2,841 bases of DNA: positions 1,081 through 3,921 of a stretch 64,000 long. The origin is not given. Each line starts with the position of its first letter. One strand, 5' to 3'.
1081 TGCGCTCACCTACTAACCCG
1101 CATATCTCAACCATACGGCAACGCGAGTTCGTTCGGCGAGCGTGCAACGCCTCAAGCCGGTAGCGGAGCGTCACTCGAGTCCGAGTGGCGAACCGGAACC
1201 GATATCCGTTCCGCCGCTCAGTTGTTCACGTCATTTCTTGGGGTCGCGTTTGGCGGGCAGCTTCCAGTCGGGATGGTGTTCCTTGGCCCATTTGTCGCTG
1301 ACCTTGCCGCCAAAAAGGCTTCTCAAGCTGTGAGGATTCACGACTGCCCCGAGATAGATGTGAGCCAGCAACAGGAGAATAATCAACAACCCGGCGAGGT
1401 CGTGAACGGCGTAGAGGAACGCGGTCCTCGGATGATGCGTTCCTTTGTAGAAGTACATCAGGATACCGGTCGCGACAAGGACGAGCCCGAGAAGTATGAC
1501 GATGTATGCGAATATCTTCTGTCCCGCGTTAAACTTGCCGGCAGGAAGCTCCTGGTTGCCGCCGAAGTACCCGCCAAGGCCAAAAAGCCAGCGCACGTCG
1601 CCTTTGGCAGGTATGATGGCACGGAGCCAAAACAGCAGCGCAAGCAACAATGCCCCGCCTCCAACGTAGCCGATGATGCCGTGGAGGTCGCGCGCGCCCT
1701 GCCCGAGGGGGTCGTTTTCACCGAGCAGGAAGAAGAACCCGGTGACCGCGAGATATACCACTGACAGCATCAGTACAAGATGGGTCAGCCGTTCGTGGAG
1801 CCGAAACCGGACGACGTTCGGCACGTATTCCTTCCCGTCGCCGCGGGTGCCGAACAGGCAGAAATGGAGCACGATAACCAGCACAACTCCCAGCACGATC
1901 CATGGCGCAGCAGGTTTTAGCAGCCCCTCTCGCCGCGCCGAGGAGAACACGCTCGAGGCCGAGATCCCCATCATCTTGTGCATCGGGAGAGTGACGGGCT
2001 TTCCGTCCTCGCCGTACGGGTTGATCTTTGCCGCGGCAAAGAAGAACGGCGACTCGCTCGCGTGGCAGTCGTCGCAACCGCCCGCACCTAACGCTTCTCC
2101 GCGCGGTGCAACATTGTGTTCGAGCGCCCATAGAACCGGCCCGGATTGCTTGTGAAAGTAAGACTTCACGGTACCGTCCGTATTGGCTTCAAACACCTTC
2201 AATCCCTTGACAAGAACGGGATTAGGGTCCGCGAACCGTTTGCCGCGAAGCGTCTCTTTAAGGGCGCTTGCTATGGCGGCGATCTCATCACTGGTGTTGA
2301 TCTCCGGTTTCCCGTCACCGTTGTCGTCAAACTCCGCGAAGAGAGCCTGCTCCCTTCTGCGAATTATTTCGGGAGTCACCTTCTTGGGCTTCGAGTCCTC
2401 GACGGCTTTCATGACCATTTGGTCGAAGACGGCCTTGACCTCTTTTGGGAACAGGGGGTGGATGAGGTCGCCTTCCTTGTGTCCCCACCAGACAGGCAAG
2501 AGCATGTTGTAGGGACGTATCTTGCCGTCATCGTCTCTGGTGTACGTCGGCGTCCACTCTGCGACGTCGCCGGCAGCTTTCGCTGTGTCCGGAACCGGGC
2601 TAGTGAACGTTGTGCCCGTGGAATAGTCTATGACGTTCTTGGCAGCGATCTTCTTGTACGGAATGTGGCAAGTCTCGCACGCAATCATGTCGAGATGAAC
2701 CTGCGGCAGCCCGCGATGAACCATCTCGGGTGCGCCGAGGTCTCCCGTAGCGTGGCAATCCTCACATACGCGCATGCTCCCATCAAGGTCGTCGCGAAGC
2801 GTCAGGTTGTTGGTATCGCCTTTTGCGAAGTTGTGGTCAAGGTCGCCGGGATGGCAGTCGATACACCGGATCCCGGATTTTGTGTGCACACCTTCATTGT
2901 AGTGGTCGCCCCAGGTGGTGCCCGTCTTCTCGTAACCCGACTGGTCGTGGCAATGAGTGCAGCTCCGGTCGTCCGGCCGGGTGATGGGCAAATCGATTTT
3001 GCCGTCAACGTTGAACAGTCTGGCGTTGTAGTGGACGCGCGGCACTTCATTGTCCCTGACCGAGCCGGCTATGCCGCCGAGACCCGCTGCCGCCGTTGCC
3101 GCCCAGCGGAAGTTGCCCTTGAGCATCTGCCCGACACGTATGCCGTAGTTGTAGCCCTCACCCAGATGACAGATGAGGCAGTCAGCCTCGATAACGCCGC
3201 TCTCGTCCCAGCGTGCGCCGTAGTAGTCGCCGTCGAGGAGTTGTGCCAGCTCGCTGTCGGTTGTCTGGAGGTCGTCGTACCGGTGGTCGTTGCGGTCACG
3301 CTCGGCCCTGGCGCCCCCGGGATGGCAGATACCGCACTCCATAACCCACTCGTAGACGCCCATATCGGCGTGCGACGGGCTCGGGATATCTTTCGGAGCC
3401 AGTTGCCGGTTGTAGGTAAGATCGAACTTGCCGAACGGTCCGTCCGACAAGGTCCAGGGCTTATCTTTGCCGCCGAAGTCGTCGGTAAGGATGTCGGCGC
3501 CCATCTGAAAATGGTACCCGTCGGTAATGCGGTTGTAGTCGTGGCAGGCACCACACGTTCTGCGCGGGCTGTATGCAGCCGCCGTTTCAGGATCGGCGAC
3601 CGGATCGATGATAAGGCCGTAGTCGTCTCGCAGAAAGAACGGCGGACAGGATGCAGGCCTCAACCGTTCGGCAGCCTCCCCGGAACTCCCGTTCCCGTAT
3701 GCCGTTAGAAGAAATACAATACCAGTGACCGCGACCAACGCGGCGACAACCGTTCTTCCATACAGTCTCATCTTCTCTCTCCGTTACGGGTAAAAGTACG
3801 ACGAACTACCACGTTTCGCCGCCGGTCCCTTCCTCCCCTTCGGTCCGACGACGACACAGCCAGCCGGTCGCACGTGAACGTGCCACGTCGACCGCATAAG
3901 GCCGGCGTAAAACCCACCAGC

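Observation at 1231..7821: Clustered periplasmic redox module: CbcL-like octaheme-c/diheme-b cytochrome, TAT-exported Gfo/Idh/MocA oxidoreductase, and the transporter-ApbE fusion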

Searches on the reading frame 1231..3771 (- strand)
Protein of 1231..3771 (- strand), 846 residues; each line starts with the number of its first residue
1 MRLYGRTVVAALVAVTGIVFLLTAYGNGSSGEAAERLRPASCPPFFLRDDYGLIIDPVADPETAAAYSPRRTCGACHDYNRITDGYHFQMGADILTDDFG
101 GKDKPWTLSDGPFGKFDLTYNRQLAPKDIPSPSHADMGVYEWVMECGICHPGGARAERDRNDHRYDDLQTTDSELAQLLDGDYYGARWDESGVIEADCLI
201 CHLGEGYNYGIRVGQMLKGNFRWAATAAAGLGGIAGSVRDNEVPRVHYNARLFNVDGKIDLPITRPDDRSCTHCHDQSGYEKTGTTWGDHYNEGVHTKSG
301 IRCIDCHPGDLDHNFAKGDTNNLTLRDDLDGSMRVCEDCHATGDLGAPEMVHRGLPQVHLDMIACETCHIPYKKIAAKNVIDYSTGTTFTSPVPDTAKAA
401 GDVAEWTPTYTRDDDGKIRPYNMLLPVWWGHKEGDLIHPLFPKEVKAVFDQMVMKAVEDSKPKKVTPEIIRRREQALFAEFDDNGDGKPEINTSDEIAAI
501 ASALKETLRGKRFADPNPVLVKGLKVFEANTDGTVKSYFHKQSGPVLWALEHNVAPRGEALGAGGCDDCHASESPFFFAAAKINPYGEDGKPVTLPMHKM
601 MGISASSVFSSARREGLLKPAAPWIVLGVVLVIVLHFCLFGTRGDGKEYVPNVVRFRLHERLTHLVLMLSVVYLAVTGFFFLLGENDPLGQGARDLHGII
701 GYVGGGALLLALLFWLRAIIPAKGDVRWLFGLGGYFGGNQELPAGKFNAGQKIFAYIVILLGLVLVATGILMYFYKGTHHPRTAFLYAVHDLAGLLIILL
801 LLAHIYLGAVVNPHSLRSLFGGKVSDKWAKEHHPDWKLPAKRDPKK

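Call 3: search_protein_families(library=pfam, proteins=[window:1231-3771:-], max_evalue=0.01)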
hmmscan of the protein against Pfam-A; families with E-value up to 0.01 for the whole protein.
window:1231-3771:- (846 aa): 8 families
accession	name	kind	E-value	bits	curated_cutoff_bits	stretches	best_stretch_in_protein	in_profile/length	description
PF01292.26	Ni_hydr_CYTB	-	6.1e-18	65.7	30.1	1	656-821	2-178/179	Prokaryotic cytochrome b561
PF14522.11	Cytochrome_C7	-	8.9e-08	32.3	24.8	0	292-369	4-66/67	Cytochrome c7 and related cytochrome c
PF22113.1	Mtrc-MtrF_II-IV_dom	-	0.0001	22.4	30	0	267-352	80-175/176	Outer membrane cytochrome MtrC/MtrF-like, domains II/IV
PF13435.11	Cytochrome_C554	-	0.00013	23.3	20.8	1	333-369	48-83/84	Cytochrome c554 and c-prime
PF14358.11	DUF4405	-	0.00097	20.1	26.7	1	757-807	5-64/66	Domain of unknown function (DUF4405)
PF03188.21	Cytochrom_B561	-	0.0012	19.5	23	0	758-808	79-129/137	Eukaryotic cytochrome b561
PF02335.20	Cytochrom_C552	-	0.0014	18.1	24.1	1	291-342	235-284/438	Cytochrome c552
PF14537.11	Cytochrom_c3_2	-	0.0019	19.1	25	0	295-373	1-68/79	Cytochrome c3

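Call 4: search_protein_families(library=ncbifam, proteins=[window:1231-3771:-], max_evalue=0.01)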
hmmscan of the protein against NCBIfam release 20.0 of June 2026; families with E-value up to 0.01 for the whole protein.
window:1231-3771:- (846 aa): 9 families
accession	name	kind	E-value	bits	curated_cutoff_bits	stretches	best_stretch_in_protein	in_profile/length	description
TIGR01583.1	formate-DH-gamm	equivalog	1.5e-36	126.3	115.85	1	653-836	2-197/204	formate dehydrogenase subunit gamma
NF007558.0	PRK10179.1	equivalog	1.9e-20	73.5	339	1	653-838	7-202/217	formate dehydrogenase-N subunit gamma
NF007924.0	PRK10639.1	equivalog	1.5e-17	64.1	341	1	652-838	6-200/211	formate dehydrogenase cytochrome b556 subunit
TIGR04314.1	methano7heme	equivalog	3.2e-14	52.6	250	1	193-372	104-283/494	methanogenesis multiheme c-type cytochrome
TIGR04315.1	octaheme_Shew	subfamily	2e-10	40.3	375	1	234-388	131-271/440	tetrathionate reductase family octaheme c-type cytochrome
NF008659.0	PRK11659.1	equivalog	2.2e-06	27.5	184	1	257-370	35-143/188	cytochrome c nitrite reductase pentaheme subunit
TIGR03508.1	decahem_SO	subfamily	1.2e-05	24.9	192.2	1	267-382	69-163/258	DmsE family decaheme c-type cytochrome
TIGR03507.1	decahem_SO1788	subfamily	4e-05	22.3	209.3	1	266-413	240-372/672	OmcA/MtrC family decaheme c-type cytochrome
NF011582.1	PRK15006.1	equivalog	0.0015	18.2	204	1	745-810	164-230/248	thiosulfate reductase cytochrome B subunit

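Call 7: find_homologous_proteins(query=window:1231-3771:-, max_evalue=0.00001)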
Query window:1231-3771:- (846 aa): 316 proteins with E <= 0.00001 among 8000 candidates; the best 120 are listed.
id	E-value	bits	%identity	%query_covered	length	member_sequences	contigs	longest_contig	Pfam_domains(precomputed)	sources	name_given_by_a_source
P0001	0.0e+0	2017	100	100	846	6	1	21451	PF01292.27,PF14522.12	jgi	-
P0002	0.0e+0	1108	56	96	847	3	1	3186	PF01292.27,PF14522.12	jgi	jgi:formate dehydrogenase gamma subunit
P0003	0.0e+0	1099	56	96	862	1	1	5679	PF01292.27,PF03264.20,PF14522.12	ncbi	-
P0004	0.0e+0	1096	55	99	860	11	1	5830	PF01292.27,PF14522.12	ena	-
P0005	2.0e-290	984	57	89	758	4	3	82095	PF01292.27,PF14522.12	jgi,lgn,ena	-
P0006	3.3e-228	778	44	53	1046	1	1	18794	PF14537.12,PF01292.27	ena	-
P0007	3.8e-225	768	42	57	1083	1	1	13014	PF14537.12,PF01292.27,PF14522.12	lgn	-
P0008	4.1e-225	768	49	43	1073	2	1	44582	PF14537.12,PF01292.27,PF14522.12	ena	-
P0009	1.2e-223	763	45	46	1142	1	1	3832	PF14537.12,PF01292.27,PF14522.12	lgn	-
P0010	2.2e-223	762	50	44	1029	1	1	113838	PF01292.27,PF14522.12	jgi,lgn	jgi:formate dehydrogenase gamma subunit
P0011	2.1e-222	759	50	42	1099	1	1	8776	PF01292.27,PF14522.12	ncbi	-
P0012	8.0e-219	747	44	95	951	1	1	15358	PF01292.27,PF03264.20,PF14522.12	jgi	-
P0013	3.7e-217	742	47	46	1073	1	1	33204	PF01292.27,PF14522.12,PF22113.2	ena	-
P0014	5.9e-217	741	47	45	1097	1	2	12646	PF14537.12,PF01292.27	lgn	-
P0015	4.5e-216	738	49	44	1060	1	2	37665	PF14537.12,PF01292.27,PF14522.12,PF22113.2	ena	-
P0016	3.6e-214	732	46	50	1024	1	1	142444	PF01292.27,PF14522.12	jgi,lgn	-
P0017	1.1e-212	727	45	46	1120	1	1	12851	PF01292.27,PF14522.12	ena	-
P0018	3.5e-212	725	48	42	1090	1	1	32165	PF01292.27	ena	-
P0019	9.3e-212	724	47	44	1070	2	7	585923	PF14537.12,PF01292.27,PF14522.12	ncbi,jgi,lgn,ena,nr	ncbi:MAG TPA: formate dehydrogenase subunit gamma [Candidatus Hydrogenedentes bacterium]|nr:formate 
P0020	1.5e-211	723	40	63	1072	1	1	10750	PF14537.12,PF01292.27,PF14522.12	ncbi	-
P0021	1.5e-211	723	47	46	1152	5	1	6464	PF01292.27,PF14522.12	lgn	-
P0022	9.2e-211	720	47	48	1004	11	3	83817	PF01292.27,PF14522.12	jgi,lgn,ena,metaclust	metaclust:\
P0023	8.7e-210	717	45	49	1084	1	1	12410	PF01292.27,PF14522.12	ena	-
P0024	3.4e-209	715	48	44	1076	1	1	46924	PF01292.27,PF14522.12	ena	-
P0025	9.4e-209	714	44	49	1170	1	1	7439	PF01292.27,PF14522.12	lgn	-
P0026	3.9e-208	712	43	50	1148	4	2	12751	PF01292.27,PF03264.20,PF14522.12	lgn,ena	-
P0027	2.9e-207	709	46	50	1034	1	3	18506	PF01292.27,PF14522.12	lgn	-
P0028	4.5e-206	705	46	47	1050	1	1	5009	PF14537.12,PF01292.27,PF14522.12,PF22113.2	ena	-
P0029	5.9e-205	701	43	46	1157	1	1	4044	PF01292.27,PF14522.12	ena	-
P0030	2.2e-202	693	43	46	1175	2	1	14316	PF01292.27,PF14522.12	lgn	-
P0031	2.9e-201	689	42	49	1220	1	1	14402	PF14537.12,PF01292.27,PF14522.12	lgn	-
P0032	1.2e-200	687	39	57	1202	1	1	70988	PF01292.27,PF14522.12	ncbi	-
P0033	2.4e-200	686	45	43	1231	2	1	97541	PF14537.12,PF01292.27,PF14522.12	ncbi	-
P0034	3.6e-199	682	47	42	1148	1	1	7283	PF14537.12,PF01292.27,PF14522.12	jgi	jgi:formate dehydrogenase gamma subunit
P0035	1.8e-197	676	48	42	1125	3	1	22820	PF01292.27,PF22113.2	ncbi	-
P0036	1.4e-196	673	45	46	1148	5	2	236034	PF14537.12,PF01292.27,PF14522.12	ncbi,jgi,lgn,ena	-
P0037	3.9e-194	665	43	50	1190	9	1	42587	PF01292.27,PF14522.12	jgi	jgi:formate dehydrogenase gamma subunit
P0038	6.1e-194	665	38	61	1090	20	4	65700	PF01292.27,PF14522.12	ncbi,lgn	-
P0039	2.3e-193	663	38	61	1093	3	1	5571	PF01292.27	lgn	-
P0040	1.8e-192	660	43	46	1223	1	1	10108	PF01292.27,PF14522.12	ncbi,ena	-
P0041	1.3e-191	657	46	42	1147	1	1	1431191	PF14537.12,PF01292.27,PF03264.20,PF14522.12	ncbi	-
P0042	1.5e-191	657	45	46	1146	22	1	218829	PF14537.12,PF01292.27,PF03264.20,PF14522.12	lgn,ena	-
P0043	2.6e-190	653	44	42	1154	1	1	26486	PF14537.12,PF01292.27,PF14522.12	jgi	jgi:formate dehydrogenase gamma subunit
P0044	2.7e-190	653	46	42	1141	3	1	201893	PF14537.12,PF01292.27,PF14522.12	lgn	-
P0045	6.6e-190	651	44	46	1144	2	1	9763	PF14537.12,PF01292.27,PF14522.12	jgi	-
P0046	4.8e-188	645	43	46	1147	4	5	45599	PF14537.12,PF01292.27,PF14522.12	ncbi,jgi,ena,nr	ncbi:MAG TPA: formate dehydrogenase subunit gamma [Candidatus Hydrogenedens sp.]|nr:formate dehydrog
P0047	2.9e-187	643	43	48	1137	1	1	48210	PF01292.27,PF14522.12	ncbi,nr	ncbi:MAG: formate dehydrogenase subunit gamma [Candidatus Hydrogenedentes bacterium]|nr:formate dehy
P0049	1.3e-171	591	49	43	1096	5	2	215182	PF01292.27,PF14522.12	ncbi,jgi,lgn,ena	-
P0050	1.0e-168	581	38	95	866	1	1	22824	PF14358.12,PF01292.27,PF14522.12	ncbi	-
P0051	2.6e-165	570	38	93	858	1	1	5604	PF14358.12,PF01292.27,PF14522.12,PF22113.2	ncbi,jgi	jgi:formate dehydrogenase gamma subunit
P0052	2.6e-164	567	38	94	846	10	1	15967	PF13435.12,PF01292.27,PF14522.12,PF22113.2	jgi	jgi:formate dehydrogenase gamma subunit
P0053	7.8e-164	565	39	94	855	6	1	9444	PF01292.27,PF14522.12,PF22113.2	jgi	-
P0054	1.8e-163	564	38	98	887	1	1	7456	PF13435.12,PF01292.27,PF13301.12,PF14522.12,PF22113.2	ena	-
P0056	7.6e-162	558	38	94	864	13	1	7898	PF13435.12,PF01292.27,PF14522.12,PF22113.2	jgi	jgi:formate dehydrogenase gamma subunit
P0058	6.9e-161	555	38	97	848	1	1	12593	PF14358.12,PF13435.12,PF01292.27,PF14522.12,PF22113.2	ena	-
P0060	1.6e-157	544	37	98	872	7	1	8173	PF13435.12,PF01292.27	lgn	-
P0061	1.2e-153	531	40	84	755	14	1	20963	PF14537.12,PF13435.12,PF01292.27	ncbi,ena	-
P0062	1.9e-152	527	36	97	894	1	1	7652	PF14537.12,PF01292.27,PF02085.22,PF14522.12,PF22113.2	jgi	jgi:formate dehydrogenase gamma subunit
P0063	2.9e-148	514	39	84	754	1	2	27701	PF14537.12,PF13435.12,PF01292.27,PF22113.2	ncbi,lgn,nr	ncbi:MAG: formate dehydrogenase subunit gamma [Chloroflexi bacterium]|nr:formate dehydrogenase subun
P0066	5.2e-143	496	45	43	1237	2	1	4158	PF01292.27,PF14522.12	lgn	-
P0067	6.5e-143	496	45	43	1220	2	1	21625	PF01292.27,PF14522.12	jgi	jgi:cytochrome b subunit of formate dehydrogenase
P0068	8.7e-143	495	38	82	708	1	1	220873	PF14537.12,PF01292.27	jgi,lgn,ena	-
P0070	1.5e-141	491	35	98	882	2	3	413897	PF09699.16,PF14537.12,PF13435.12,PF01292.27,PF14522.12,PF22113.2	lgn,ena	-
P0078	9.4e-132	459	37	80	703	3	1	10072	PF14537.12,PF13435.12,PF01292.27,PF14522.12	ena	-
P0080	1.6e-125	438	36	84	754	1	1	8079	PF14537.12,PF22678.2,PF01292.27,PF14522.12,PF22113.2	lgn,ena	-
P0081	1.2e-123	432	34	84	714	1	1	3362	PF01292.27,PF22113.2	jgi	jgi:formate dehydrogenase gamma subunit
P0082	2.7e-122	428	35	83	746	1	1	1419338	PF14537.12,PF13435.12,PF01292.27,PF14522.12,PF22113.2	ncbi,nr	ncbi:MAG: cytochrome b/b6 domain-containing protein [Desulfobacterales bacterium]|nr:cytochrome b/b6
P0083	1.8e-118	415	33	84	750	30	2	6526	PF01292.27,PF14522.12,PF22113.2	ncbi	ncbi:MAG: formate dehydrogenase subunit gamma [Desulfobacterales bacterium]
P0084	4.4e-117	410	35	83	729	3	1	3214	PF01292.27,PF14522.12,PF22113.2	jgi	-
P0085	4.5e-114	400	44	44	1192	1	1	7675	PF14537.12,PF01292.27,PF14522.12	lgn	-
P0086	2.2e-112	395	33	93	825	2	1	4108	PF14537.12,PF01292.27,PF14522.12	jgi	-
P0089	2.5e-109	385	33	80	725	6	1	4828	PF14537.12,PF01292.27,PF14522.12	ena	-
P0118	7.0e-93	330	31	78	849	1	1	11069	PF14358.12,PF14537.12,PF13435.12,PF01292.27,PF14522.12,PF22113.2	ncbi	ncbi:hypothetical protein ES705_10858 [subsurface metagenome]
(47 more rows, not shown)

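Call 10: find_encoding_contigs(protein=P0001, flank=10000, max_places=3)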
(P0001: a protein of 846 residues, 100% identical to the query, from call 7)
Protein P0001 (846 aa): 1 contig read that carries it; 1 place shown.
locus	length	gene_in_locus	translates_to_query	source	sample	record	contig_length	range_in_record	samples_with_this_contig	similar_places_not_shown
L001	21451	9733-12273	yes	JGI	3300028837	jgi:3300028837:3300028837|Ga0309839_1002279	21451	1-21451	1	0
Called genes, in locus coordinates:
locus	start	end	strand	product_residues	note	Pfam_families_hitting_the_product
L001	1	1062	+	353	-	PF01464:SLT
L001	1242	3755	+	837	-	PF16126:DUF4838 (weak)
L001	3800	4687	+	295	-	PF03009:GDPD, PF13653:GDPD_2 (weak)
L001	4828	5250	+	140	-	-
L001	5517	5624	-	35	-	-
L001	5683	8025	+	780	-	PF01566:Nramp, PF02424:ApbE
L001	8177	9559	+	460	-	PF01408:GFO_IDH_MocA, PF22725:GFO_IDH_MocA_C3, PF02894:GFO_IDH_MocA_C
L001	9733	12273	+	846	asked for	PF14522:Cytochrome_C7 (faint), PF01292:Ni_hydr_CYTB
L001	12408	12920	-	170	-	PF04306:DUF456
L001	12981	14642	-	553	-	PF02554:CstA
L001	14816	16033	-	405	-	PF00375:SDF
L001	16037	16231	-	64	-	PF20095:DUF6485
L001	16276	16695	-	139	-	PF01894:YjbQ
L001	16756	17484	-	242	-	-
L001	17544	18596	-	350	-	PF07963:N_methyl, PF07596:SBP_bac_10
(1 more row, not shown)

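Call 11: find_encoding_contigs(protein=P0005, flank=10000, max_places=3)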
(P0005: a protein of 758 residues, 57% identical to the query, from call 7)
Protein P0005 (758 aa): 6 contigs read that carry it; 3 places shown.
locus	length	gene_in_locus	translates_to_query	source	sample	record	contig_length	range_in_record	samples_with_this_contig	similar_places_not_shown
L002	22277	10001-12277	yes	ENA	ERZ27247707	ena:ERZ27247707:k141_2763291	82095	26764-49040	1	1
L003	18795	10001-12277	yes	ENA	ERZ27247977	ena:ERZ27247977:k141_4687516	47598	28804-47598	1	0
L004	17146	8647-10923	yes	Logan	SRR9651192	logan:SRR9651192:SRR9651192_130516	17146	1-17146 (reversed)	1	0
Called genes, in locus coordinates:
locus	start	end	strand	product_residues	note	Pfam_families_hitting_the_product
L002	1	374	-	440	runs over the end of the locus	PF05048:NosD (weak), PF13229:Beta_helix, PF05048:NosD, PF13229:Beta_helix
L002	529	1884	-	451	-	PF00072:Response_reg, PF00158:Sigma54_activat, PF14532:Sigma54_activ_2, PF25601:AAA_lid_14, PF02954:HTH_8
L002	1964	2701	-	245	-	PF02563:Poly_export, PF10531:SLBB (faint), PF22461:SLBB_2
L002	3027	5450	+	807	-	PF04542:Sigma70_r2 (weak), PF08281:Sigma70_r4_2, PF13490:zf-HC2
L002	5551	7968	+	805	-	PF00984:UDPG_MGDP_dh, PF03720:UDPG_MGDP_dh_C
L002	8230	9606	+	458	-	PF01408:GFO_IDH_MocA, PF02894:GFO_IDH_MocA_C, PF22725:GFO_IDH_MocA_C3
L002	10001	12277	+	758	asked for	PF14522:Cytochrome_C7 (faint), PF01292:Ni_hydr_CYTB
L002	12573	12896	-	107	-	-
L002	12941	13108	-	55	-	-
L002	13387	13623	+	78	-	PF11146:DUF2905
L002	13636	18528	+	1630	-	PF01074:Glyco_hydro_38N, PF09261:Alpha-mann_mid, PF07748:Glyco_hydro_38C, PF17677:Glyco_hydro38C2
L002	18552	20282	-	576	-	PF00092:VWA, PF13519:VWA_2, PF13768:VWA_3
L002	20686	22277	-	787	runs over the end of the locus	-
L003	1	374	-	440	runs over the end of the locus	PF05048:NosD (weak), PF13229:Beta_helix, PF05048:NosD, PF13229:Beta_helix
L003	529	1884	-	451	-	PF00072:Response_reg, PF00158:Sigma54_activat, PF14532:Sigma54_activ_2, PF25601:AAA_lid_14, PF02954:HTH_8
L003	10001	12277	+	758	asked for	PF14522:Cytochrome_C7 (faint), PF01292:Ni_hydr_CYTB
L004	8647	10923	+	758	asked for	PF14522:Cytochrome_C7 (faint), PF01292:Ni_hydr_CYTB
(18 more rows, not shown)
